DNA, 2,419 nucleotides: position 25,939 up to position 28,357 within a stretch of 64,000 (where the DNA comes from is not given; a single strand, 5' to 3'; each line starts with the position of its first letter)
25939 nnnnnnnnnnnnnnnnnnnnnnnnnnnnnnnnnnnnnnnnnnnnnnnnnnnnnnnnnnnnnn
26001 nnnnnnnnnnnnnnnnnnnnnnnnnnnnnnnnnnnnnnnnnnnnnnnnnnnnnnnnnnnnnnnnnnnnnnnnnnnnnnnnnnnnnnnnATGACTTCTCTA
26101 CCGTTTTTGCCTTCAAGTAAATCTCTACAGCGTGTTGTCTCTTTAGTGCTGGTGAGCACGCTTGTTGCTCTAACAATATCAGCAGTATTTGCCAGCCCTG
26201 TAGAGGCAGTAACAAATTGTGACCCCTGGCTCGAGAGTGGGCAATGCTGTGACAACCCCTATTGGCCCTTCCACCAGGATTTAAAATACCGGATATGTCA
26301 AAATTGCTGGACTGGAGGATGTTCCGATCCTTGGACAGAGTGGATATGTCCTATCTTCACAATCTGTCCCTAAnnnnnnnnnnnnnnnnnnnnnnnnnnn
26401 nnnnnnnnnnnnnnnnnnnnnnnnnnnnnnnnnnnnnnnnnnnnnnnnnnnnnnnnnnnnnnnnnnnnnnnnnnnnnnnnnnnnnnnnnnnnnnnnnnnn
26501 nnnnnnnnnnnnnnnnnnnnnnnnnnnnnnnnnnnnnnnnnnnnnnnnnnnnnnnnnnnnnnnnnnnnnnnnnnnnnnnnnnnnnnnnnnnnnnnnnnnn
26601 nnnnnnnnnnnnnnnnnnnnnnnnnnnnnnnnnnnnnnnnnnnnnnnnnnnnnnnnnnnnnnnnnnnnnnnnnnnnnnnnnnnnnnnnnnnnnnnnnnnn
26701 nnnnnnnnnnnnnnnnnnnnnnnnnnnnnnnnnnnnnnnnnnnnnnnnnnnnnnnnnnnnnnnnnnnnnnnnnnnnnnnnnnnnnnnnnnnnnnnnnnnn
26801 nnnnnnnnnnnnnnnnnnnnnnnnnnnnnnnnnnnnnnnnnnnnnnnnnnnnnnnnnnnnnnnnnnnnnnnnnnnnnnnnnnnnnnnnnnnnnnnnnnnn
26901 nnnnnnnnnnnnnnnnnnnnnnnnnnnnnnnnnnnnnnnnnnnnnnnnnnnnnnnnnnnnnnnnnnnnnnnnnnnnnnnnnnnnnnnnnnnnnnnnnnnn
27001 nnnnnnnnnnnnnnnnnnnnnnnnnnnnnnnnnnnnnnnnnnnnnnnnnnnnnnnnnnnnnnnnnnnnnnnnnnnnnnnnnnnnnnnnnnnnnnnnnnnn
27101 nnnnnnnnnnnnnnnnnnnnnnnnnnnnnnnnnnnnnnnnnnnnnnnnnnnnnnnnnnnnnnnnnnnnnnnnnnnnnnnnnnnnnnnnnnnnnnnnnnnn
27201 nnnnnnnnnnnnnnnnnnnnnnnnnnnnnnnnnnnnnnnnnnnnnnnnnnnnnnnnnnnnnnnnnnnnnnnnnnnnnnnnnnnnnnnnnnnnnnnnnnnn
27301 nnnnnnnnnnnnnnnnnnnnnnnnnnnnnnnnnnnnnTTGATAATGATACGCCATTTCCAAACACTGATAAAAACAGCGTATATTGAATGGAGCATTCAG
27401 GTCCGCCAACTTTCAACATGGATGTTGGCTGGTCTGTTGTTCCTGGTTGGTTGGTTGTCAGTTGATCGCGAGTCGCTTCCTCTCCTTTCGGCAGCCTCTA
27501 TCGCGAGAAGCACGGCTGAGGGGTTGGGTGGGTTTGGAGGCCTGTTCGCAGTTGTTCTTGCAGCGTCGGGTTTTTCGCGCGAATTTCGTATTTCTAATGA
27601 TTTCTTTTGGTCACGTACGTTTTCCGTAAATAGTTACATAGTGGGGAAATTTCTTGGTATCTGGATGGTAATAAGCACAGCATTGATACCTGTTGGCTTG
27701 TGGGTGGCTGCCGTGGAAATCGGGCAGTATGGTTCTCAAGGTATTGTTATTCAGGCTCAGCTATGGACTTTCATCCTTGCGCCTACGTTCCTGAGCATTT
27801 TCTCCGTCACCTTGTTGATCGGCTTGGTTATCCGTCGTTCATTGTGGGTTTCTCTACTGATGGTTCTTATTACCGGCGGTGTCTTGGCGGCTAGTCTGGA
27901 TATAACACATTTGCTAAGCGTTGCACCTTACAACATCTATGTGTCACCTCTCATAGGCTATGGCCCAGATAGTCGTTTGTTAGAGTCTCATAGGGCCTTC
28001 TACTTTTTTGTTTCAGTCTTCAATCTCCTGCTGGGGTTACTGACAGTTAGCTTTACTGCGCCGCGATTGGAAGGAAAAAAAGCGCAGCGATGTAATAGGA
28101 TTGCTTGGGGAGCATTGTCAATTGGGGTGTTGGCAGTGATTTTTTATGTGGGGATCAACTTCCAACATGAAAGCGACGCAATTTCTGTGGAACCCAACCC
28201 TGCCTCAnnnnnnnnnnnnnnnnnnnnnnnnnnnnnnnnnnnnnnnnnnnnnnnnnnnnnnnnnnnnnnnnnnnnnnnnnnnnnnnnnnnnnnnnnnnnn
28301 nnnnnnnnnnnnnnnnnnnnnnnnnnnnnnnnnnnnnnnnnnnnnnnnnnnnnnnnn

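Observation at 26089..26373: Predicted 54-residue mature peptide with 8 Cys, 5 Trp and an internal C-(S)-DPW-x-E repeat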

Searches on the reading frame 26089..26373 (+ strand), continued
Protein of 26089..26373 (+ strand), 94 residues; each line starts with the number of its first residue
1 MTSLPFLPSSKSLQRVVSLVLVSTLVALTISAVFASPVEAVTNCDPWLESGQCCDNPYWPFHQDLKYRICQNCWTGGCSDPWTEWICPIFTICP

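Call 91: list_cluster_members(proteins=[P0020, P0021, P0005, P0011])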
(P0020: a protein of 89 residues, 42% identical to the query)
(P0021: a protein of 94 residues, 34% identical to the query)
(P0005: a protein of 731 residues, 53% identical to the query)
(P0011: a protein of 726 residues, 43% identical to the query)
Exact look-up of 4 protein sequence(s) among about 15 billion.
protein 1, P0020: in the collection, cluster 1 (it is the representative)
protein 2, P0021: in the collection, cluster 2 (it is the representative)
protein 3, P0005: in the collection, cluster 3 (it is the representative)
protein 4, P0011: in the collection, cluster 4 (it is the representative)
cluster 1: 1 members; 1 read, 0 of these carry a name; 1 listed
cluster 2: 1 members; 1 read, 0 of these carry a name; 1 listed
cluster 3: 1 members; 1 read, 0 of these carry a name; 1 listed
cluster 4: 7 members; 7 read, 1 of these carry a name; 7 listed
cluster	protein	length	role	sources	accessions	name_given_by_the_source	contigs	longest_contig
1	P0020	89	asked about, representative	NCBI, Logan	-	-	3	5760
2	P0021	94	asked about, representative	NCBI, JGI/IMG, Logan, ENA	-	-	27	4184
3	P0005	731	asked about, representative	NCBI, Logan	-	-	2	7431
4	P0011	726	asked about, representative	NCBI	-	-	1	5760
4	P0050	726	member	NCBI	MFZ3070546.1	MAG: hypothetical protein WA110_05445 [Anaerolineaceae bacterium]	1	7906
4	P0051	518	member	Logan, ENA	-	-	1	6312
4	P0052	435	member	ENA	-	-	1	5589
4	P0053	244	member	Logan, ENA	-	-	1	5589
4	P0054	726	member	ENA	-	-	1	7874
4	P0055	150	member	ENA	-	-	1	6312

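Call 97: search_protein_families(library=padloc, proteins=[window:26089-26373:+], max_evalue=0.01)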
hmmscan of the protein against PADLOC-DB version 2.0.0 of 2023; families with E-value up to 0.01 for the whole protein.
window:26089-26373:+ (94 aa): 0 families

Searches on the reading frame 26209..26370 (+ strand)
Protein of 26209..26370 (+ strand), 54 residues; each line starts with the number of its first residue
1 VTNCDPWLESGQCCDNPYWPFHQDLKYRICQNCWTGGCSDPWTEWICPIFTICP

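Call 93: search_protein_families(library=pfam, proteins=[window:26209-26370:+], max_evalue=10)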
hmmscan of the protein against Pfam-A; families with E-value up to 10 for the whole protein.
window:26209-26370:+ (54 aa): 0 families

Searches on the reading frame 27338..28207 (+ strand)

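Call 93: search_protein_families(library=pfam, proteins=[window:27338-28207:+], max_evalue=10)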
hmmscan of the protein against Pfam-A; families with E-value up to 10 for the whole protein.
window:27338-28207:+ (290 aa): 2 families
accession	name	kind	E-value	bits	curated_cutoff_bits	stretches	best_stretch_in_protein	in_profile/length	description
PF20664.2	DUF6814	-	7.4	7.3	25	1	104-153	6-56/71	Family of unknown function (DUF6814)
PF05297.16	Herpes_LMP1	-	7.5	6.1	26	0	104-177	105-172/386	Herpesvirus latent membrane protein 1 (LMP1)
